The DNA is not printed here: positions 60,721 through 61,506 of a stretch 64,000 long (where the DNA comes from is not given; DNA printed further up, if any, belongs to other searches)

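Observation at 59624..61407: LexA-box-controlled, translationally coupled HEPN(Rx4H)-DinB module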

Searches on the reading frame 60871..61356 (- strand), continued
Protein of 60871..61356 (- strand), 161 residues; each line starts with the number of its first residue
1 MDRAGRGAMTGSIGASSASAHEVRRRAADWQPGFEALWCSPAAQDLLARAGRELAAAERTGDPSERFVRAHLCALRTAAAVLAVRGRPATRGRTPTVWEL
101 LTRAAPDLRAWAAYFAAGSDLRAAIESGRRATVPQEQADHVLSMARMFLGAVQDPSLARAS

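Call 30: find_encoding_contigs(protein=P0010, flank=5000, max_places=1)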
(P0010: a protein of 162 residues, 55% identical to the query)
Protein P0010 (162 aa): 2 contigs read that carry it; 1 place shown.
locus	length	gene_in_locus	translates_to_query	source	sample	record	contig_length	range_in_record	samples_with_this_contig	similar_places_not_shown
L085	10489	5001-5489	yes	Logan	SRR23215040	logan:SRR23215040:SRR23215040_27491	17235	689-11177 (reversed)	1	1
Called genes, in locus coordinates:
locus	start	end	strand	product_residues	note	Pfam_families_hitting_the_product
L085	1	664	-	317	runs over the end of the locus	PF00528:BPD_transp_1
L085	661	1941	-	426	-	PF12802:MarR_2 (weak), PF01325:Fe_dep_repress (faint), PF09339:HTH_IclR (weak), PF00480:ROK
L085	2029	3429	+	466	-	PF07690:MFS_1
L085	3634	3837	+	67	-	PF00313:CSD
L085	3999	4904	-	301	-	-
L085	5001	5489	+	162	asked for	PF18726:HEPN_SAV_6107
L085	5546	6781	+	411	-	PF00817:IMS, PF21999:IMS_HHH_1 (weak), PF11799:IMS_C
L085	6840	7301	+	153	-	PF11239:DUF3040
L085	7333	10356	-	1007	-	PF11992:TgpA_N, PF01841:Transglut_core, PF13559:DUF4129 (weak)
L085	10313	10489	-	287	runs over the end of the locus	?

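Call 31: find_encoding_contigs(protein=P0023, flank=5000, max_places=1)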
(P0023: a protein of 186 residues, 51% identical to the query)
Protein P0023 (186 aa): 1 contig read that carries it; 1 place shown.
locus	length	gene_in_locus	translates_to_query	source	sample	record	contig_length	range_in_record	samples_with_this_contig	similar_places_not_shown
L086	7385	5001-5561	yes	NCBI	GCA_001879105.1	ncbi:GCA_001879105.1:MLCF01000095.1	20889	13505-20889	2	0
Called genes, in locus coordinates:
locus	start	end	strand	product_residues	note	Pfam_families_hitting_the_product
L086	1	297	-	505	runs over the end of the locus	PF22848:ASD1_dom, PF06964:Alpha-L-AF_C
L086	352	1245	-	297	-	PF00528:BPD_transp_1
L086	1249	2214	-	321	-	PF00528:BPD_transp_1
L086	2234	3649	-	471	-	PF01547:SBP_bac_1, PF13416:SBP_bac_8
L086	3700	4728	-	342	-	PF00356:LacI, PF00532:Peripla_BP_1, PF13407:Peripla_BP_4, PF13377:Peripla_BP_3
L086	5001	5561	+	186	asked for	PF18726:HEPN_SAV_6107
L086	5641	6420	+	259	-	PF01209:Ubie_methyltran, PF02475:TRM5-TYW2_MTfase (weak), PF13489:Methyltransf_23, PF13847:Methyltransf_31, PF08241:Methyltransf_11, PF08242:Methyltransf_12, PF09445:Methyltransf_15 (weak), PF13649:Methyltransf_25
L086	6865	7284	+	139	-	PF11239:DUF3040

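Call 32: find_encoding_contigs(protein=P0021, flank=5000, max_places=1)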
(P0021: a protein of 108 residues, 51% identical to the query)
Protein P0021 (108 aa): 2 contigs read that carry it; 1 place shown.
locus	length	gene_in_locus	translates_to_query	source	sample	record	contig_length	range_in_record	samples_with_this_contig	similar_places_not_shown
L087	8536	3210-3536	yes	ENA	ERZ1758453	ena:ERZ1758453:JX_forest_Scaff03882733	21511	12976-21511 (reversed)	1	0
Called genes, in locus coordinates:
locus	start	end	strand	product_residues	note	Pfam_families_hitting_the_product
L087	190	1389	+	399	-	PF13241:NAD_binding_7, PF00590:TP_methylase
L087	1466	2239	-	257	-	-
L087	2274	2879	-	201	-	PF07638:Sigma70_ECF, PF04542:Sigma70_r2, PF08281:Sigma70_r4_2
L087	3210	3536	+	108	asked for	PF18726:HEPN_SAV_6107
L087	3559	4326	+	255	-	PF01209:Ubie_methyltran (weak), PF13489:Methyltransf_23, PF05175:MTS, PF13847:Methyltransf_31, PF08241:Methyltransf_11, PF08242:Methyltransf_12, PF13649:Methyltransf_25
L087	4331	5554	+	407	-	PF00817:IMS, PF21999:IMS_HHH_1 (faint), PF11799:IMS_C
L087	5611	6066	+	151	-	PF11239:DUF3040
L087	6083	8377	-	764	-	PF11992:TgpA_N, PF01841:Transglut_core, PF13559:DUF4129 (weak)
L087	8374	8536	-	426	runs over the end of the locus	PF01882:DUF58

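Call 39: list_cluster_members(proteins=[P0001, P0005, P0010, P0012, P0013])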
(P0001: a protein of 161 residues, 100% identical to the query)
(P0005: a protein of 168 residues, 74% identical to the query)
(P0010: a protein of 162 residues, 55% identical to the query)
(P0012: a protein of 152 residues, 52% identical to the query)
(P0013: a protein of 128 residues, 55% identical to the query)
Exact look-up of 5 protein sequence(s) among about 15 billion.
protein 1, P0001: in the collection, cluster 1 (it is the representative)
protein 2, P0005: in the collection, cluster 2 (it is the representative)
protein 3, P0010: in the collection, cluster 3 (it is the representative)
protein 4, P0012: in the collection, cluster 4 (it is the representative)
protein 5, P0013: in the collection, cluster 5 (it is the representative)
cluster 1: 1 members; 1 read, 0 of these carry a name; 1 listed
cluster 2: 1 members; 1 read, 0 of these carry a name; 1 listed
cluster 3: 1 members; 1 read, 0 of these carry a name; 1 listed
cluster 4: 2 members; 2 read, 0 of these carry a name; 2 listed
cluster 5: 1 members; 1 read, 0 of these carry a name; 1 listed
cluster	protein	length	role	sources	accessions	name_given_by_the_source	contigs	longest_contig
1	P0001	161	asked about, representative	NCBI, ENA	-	-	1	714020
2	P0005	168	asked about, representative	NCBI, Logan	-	-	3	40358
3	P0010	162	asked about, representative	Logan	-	-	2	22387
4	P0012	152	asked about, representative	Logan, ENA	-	-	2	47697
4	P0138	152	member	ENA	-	-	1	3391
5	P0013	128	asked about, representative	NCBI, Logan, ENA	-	-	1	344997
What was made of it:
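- Tried and rejected: list_cluster_members gave no organism name for the window's protein or its closest relatives (call 39).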

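Call 41: find_related_loci(query=A2, collection=metagenome_contigs, flank=3500)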
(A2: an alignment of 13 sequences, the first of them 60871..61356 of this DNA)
Query A2 (161 aa) in metagenome_contigs; peptide patterns used: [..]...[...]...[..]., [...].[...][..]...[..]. (x = any residue, [..] = any of these).
600 stretches matched a pattern (row limit reached: there are more); 250 encode a relative of the query (tblastn E <= 1e-3); the best 80 are kept; 80 distinct loci.
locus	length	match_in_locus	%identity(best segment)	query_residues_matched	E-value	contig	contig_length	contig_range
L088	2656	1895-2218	52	41-148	2e-28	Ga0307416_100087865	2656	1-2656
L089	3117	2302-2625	52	41-148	2e-28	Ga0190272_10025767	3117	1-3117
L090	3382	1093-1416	50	41-148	6e-28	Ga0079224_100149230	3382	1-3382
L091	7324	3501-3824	50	41-148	1e-27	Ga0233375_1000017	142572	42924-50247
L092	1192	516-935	43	2-148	9e-27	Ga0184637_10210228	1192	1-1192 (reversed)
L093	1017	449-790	53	42-154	4e-24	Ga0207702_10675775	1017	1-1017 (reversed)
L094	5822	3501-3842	48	46-156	2e-23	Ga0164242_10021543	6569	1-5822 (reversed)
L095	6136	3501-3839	50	46-155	9e-23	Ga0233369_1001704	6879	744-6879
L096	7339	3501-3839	50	46-155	1e-22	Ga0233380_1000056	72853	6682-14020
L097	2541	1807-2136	47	46-154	4e-22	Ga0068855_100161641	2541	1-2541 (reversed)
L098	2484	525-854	47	46-154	4e-22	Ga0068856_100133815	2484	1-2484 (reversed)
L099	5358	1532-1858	45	47-154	1e-21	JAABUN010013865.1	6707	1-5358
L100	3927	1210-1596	44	29-155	2e-21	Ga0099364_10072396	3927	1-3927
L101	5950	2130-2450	49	43-149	3e-20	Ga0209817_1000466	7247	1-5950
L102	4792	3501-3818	44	47-152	3e-20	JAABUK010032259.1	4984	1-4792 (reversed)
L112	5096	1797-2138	48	42-154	1e-17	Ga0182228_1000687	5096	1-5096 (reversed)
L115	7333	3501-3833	50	43-152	2e-17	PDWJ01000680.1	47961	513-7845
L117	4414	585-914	53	46-153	2e-17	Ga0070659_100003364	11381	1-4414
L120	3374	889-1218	53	46-153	2e-17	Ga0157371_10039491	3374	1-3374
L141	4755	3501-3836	49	42-153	1e-14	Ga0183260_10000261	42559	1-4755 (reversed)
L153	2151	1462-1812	47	45-157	5e-14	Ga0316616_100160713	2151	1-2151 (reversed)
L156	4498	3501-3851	47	45-157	8e-14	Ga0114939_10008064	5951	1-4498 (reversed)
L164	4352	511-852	46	40-152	3e-12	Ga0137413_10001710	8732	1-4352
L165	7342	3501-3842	46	40-152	3e-12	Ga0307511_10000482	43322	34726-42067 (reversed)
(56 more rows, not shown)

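Call 43: search_solved_structures(query=A1, max_evalue=10, show_alignments=4)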
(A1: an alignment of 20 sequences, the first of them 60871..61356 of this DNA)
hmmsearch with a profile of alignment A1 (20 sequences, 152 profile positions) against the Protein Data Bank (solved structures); distinct sequences matched with E-value up to 10: 2.
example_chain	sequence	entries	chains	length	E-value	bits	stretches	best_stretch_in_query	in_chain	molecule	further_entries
2hsb_A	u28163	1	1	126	0.024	17.8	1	29-136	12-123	Hypothetical UPF0332 protein AF0298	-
8fbj_A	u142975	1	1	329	0.35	14.1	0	109-151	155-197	KWOCA_60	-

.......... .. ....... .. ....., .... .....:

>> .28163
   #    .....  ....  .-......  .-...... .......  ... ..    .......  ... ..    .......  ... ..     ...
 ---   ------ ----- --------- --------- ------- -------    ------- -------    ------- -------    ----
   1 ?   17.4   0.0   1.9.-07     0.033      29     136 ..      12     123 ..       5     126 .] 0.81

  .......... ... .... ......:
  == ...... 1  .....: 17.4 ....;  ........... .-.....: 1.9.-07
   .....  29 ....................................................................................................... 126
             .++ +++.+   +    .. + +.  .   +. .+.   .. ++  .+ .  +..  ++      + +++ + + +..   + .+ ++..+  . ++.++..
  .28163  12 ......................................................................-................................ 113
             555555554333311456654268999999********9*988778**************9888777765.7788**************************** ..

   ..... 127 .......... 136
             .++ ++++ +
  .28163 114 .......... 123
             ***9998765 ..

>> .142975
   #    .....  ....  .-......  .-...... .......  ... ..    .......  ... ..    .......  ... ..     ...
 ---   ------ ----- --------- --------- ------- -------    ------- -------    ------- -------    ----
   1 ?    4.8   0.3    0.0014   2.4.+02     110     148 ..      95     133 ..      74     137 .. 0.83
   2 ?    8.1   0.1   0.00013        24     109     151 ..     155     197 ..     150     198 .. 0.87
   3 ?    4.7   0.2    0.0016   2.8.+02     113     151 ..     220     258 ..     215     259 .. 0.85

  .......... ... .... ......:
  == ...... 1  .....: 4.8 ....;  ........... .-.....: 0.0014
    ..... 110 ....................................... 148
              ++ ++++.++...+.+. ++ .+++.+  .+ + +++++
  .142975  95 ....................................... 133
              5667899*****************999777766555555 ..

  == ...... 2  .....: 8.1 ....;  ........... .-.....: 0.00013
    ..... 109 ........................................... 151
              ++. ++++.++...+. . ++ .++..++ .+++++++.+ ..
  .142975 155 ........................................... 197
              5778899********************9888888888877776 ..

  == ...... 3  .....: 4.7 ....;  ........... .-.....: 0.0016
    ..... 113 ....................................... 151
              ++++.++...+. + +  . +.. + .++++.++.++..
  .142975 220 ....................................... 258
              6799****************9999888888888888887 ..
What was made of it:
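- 60871..61356 (-): 161-aa HEPN_SAV_6107 family protein: disordered N-terminus (residues 1-40) followed by a helical bundle (41-153). A family profile hits 2hsb at E=0.024 (call 43).
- On HEPN superfamily: A family profile hits 2hsb at E=0.024 and the alignment is colinear (call 43).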

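Call 51: search_protein_families(library=pfam, proteins=[L115:2863-3387:+, L115:3360-3866:+, L115:3867-7331:+, L112:1175-1717:+, L112:1674-2189:+, L165:3716-4633:+, L117:1162-2325:+], max_evalue=0.01)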
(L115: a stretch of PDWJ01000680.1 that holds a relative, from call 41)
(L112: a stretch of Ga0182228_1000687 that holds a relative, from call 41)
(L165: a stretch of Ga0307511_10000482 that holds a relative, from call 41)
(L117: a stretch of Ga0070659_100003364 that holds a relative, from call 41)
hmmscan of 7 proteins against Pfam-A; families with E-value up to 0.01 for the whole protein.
L115:2863-3387:+ (174 aa): 1 family
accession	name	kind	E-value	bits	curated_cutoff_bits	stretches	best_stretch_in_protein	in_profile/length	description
PF20114.4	DUF6504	-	4.9e-22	78.6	24.2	1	50-174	3-103/103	Domain of unknown function (DUF6504)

L115:3360-3866:+ (168 aa): 2 families
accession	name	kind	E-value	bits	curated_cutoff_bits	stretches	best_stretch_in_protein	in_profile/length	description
PF18726.6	HEPN_SAV_6107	-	1.9e-35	121.7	27.2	1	62-158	1-97/98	SAV_6107-like HEPN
PF19809.4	DUF6292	-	0.0066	17.2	27.1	0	25-85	22-80/88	Family of unknown function (DUF6292)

L115:3867-7331:+ (1155 aa): 4 families
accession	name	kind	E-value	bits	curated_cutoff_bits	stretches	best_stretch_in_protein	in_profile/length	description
PF07733.18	DNA_pol3_alpha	-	3.4e-66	224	23.9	1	376-640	2-260/260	Bacterial DNA polymerase III alpha NTPase domain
PF17657.6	DNA_pol3_finger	-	7e-41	139.8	22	1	648-804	6-163/166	Bacterial DNA polymerase III alpha subunit finger domain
PF02811.25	PHP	-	7.1e-17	62.7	26.4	1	20-230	1-161/164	PHP domain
PF14579.12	HHH_6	-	5.4e-11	43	25.6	1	976-1031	21-83/90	Helix-hairpin-helix motif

L112:1175-1717:+ (180 aa): 1 family
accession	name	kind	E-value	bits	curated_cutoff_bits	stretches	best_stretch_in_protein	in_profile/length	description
PF20114.4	DUF6504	-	5.3e-17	62.4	24.2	1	58-180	4-103/103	Domain of unknown function (DUF6504)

L112:1674-2189:+ (171 aa): 1 family
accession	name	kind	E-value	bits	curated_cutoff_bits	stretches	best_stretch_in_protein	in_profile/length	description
PF18726.6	HEPN_SAV_6107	-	4.5e-28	98.1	27.2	1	57-153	1-97/98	SAV_6107-like HEPN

L165:3716-4633:+ (305 aa): 3 families
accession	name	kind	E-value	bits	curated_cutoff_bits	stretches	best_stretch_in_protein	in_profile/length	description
PF11716.13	MDMPI_N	-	8.8e-14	52.8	24.2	1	73-185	10-140/140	Mycothiol maleylpyruvate isomerase N-terminal domain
PF07398.16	MDMPI_C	-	5.2e-09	37.1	29.5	1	198-294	1-89/90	MDMPI C-terminal domain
PF12867.12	DinB_2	-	7.1e-05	23.7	24.8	1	87-181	24-125/128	DinB superfamily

L117:1162-2325:+ (387 aa): 0 families

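Call 57: find_homologous_proteins(query=L115:3360-3866:+, max_evalue=0.00001)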
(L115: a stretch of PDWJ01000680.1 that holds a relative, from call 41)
Query L115:3360-3866:+ (168 aa): 711 proteins with E <= 0.00001 among 2017 candidates; the best 120 are listed.
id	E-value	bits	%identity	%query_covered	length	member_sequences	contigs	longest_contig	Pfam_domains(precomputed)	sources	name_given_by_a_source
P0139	8.0e-71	255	99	74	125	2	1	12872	PF18726.7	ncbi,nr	ncbi:MAG: hypothetical protein CSB46_06235 [Micrococcales bacterium]|nr:MAG: hypothetical protein CS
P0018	3.3e-56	208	74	84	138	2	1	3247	PF18726.7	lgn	-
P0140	3.8e-56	207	71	82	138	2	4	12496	PF18726.7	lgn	-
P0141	1.1e-55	206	72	82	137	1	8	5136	PF18726.7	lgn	-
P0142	2.2e-55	205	70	82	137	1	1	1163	PF18726.7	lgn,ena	-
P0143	1.0e-54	203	70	82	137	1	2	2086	PF18726.7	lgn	-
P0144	2.2e-54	202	70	82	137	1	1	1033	PF18726.7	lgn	-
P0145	1.4e-53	199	71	82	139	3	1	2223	PF18726.7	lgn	-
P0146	6.4e-49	184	68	83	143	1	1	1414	PF18726.7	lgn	-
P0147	9.7e-43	164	66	78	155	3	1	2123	PF18726.7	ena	-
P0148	4.0e-42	162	65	77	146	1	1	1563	PF18726.7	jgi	-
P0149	1.1e-40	157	64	75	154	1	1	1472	PF18726.7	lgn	-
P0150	4.2e-40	155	64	77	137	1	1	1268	PF18726.7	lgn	-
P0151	1.2e-39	154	67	73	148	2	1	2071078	PF18726.7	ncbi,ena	-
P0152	1.4e-39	153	66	73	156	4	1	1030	PF18726.7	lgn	-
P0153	2.1e-39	153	66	73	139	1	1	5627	PF18726.7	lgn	-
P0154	3.6e-39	152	67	70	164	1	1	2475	PF18726.7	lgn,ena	-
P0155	5.2e-39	152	65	76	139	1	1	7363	PF18726.7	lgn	-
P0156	8.2e-39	151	66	73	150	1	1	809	PF18726.7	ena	-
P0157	9.2e-39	151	65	74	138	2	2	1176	PF18726.7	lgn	-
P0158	1.2e-38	150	65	73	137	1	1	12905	PF18726.7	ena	-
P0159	2.4e-38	150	60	74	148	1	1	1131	PF18726.7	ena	-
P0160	2.4e-38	149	63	79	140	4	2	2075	PF18726.7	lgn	-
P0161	9.5e-38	148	59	82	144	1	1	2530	PF18726.7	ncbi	-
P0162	1.3e-37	147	65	73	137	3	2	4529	PF18726.7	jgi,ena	-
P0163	2.7e-37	146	64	73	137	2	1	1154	PF18726.7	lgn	-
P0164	4.2e-37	145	63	75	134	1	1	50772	PF18726.7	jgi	jgi:hypothetical protein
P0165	7.3e-37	145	55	77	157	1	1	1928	PF18726.7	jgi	-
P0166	1.6e-36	144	60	70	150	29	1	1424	PF18726.7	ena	-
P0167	3.0e-36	143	67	71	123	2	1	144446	PF18726.7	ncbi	ncbi:SAV_6107 family HEPN domain-containing protein [Thalassiella azotivora]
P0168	3.0e-36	143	58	73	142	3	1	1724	PF18726.7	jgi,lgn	-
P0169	3.7e-36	142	63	73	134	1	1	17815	PF18726.7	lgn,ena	-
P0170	5.4e-36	142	59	74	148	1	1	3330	PF18726.7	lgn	-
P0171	6.8e-36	142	56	75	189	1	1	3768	PF18726.7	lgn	-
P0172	7.2e-36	141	60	74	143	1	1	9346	PF18726.7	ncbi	ncbi:SAV_6107 family HEPN domain-containing protein [Angustibacter aerolatus]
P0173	7.4e-36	141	62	74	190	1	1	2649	PF18726.7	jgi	-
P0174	7.8e-36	141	62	73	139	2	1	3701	PF18726.7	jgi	-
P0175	8.2e-36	141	58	79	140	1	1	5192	PF18726.7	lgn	-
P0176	1.0e-35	141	57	76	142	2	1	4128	PF18726.7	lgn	-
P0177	1.1e-35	141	60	70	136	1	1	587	PF18726.7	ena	-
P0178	1.3e-35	141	60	76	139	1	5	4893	PF18726.7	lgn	-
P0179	1.4e-35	141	63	75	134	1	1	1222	PF18726.7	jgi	jgi:hypothetical protein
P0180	1.4e-35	141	57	73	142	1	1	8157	PF18726.7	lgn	-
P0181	1.5e-35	140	63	73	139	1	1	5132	PF18726.7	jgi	jgi:hypothetical protein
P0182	1.6e-35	140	60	72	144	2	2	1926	PF18726.7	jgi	jgi:hypothetical protein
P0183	1.8e-35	140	63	75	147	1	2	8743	PF18726.7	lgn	-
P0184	2.7e-35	140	55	76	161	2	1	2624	PF18726.7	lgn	-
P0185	2.9e-35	139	57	73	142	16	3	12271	PF18726.7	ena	-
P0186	3.2e-35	139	62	76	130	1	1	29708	PF18726.7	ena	-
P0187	3.7e-35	139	56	73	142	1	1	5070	PF18726.7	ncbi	-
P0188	3.7e-35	139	62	78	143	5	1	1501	PF18726.7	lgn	-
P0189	3.9e-35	139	60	70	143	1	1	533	PF18726.7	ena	-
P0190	4.6e-35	139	58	82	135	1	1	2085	PF18726.7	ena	-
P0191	8.3e-35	138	54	82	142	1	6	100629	PF18726.7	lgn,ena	-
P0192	1.2e-34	138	62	74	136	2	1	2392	PF18726.7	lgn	-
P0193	1.4e-34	137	56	74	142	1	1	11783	PF18726.7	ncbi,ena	-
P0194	1.7e-34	137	54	76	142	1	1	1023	PF18726.7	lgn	-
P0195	1.8e-34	137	53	82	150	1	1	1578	PF18726.7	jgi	-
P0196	4.0e-34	136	59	77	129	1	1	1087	PF18726.7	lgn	-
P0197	4.3e-34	136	63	72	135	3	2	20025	PF18726.7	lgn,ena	-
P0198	5.7e-34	135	60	73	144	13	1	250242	PF18726.7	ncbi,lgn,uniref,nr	ncbi:SAV_6107 family HEPN domain-containing protein [Angustibacter sp. Root456]|uniref:SAV_6107 fami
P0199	6.1e-34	135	56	80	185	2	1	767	PF18726.7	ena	-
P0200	6.1e-34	135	58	77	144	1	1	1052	PF18726.7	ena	-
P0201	6.1e-34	135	58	79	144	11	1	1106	PF18726.7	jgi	jgi:hypothetical protein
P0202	8.2e-34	135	53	83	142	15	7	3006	PF18726.7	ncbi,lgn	-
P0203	8.9e-34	135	61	72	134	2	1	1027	PF18726.7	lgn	-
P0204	1.4e-33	134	57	76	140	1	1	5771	PF18726.7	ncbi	ncbi:MAG: SAV_6107 family HEPN domain-containing protein, partial [Kineosporiaceae bacterium]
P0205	1.6e-33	134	59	76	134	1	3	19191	PF18726.7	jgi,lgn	jgi:hypothetical protein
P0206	2.5e-33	133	61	68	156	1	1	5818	PF18726.7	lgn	-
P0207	2.6e-33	133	57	86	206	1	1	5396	PF18726.7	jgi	jgi:hypothetical protein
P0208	3.5e-33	133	58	82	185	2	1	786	PF18726.7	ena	-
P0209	3.5e-33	133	56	83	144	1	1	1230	PF18726.7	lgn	-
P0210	3.6e-33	133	51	85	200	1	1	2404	PF18726.7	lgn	-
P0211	6.1e-33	132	58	79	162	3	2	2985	PF18726.7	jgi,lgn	jgi:hypothetical protein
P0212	7.2e-33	132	58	82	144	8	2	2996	PF18726.7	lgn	-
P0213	1.5e-32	131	51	96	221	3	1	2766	PF18726.7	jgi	jgi:hypothetical protein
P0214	1.5e-32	131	66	64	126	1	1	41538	PF18726.7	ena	-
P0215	1.6e-32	131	60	73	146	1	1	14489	PF18726.7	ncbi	-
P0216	1.6e-32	131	57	82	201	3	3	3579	PF18726.7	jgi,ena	jgi:hypothetical protein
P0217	1.7e-32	131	57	83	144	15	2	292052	PF18726.7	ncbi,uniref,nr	ncbi:hypothetical protein LWF15_22900 [Kineosporia rhizophila]|uniref:SAV_6107 family HEPN domain-co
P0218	2.0e-32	130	55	81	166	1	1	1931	PF18726.7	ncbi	-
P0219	2.3e-32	130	56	83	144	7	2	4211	PF18726.7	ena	-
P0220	2.8e-32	130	56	82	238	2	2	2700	PF18726.7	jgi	jgi:hypothetical protein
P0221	2.9e-32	130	51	85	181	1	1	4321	PF18726.7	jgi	jgi:SAV_6107-like HEPN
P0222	2.9e-32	130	57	73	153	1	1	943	PF18726.7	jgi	jgi:SAV_6107-like HEPN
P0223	3.7e-32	129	57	82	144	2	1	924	PF18726.7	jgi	jgi:hypothetical protein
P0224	3.9e-32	129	56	76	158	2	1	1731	PF18726.7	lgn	-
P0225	4.9e-32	129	61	69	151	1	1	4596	PF18726.7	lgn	-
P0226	9.0e-32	128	59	74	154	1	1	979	PF18726.7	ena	-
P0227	1.1e-31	128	57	82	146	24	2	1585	PF18726.7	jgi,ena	jgi:hypothetical protein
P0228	1.1e-31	128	53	86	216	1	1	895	PF18726.7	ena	-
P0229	1.1e-31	128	54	84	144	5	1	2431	PF18726.7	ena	-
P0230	1.2e-31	128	54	83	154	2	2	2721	PF18726.7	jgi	jgi:hypothetical protein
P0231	1.2e-31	128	54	83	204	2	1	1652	PF18726.7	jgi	jgi:HEPN superfamily protein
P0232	1.3e-31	128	61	68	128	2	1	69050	PF18726.7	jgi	jgi:hypothetical protein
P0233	1.3e-31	128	57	83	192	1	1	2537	PF18726.7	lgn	-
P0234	1.4e-31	128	56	80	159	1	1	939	PF18726.7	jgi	jgi:SAV_6107-like HEPN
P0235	1.5e-31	127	55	82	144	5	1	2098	PF18726.7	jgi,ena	-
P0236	1.6e-31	127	55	82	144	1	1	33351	PF18726.7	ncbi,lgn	-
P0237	1.9e-31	127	56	74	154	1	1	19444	PF18726.7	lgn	-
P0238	2.0e-31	127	50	88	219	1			PF18726.7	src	-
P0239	2.7e-31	127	48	98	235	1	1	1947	PF18726.7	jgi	jgi:HEPN superfamily protein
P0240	2.9e-31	126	53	81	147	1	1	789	PF18726.7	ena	-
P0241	3.3e-31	126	58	73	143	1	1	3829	PF18726.7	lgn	-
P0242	3.5e-31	126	55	83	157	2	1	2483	PF18726.7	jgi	jgi:hypothetical protein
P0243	3.6e-31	126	53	87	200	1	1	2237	PF18726.7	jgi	jgi:SAV_6107-like HEPN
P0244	4.2e-31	126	54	82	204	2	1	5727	PF18726.7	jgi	jgi:hypothetical protein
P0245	4.7e-31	126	53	82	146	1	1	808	PF18726.7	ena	-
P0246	5.7e-31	126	56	72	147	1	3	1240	PF18726.7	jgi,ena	-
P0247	6.6e-31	125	54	83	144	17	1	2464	PF18726.7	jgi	jgi:SAV_6107-like HEPN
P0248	7.8e-31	125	65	64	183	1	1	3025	PF18726.7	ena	-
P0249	8.1e-31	125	53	83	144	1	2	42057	PF18726.7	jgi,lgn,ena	-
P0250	9.0e-31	125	60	72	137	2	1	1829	PF18726.7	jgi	-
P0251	1.5e-30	124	55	72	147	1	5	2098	PF18726.7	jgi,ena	jgi:hypothetical protein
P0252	1.7e-30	124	53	83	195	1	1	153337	PF18726.7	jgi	jgi:SAV_6107-like HEPN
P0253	1.9e-30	124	60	70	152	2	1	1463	PF18726.7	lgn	-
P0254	1.9e-30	124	55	76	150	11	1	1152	PF18726.7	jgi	jgi:hypothetical protein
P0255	2.0e-30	124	65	64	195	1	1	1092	PF18726.7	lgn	-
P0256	2.1e-30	124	55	67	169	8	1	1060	PF18726.7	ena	-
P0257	2.4e-30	124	54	76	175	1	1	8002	PF18726.7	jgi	jgi:SAV_6107-like HEPN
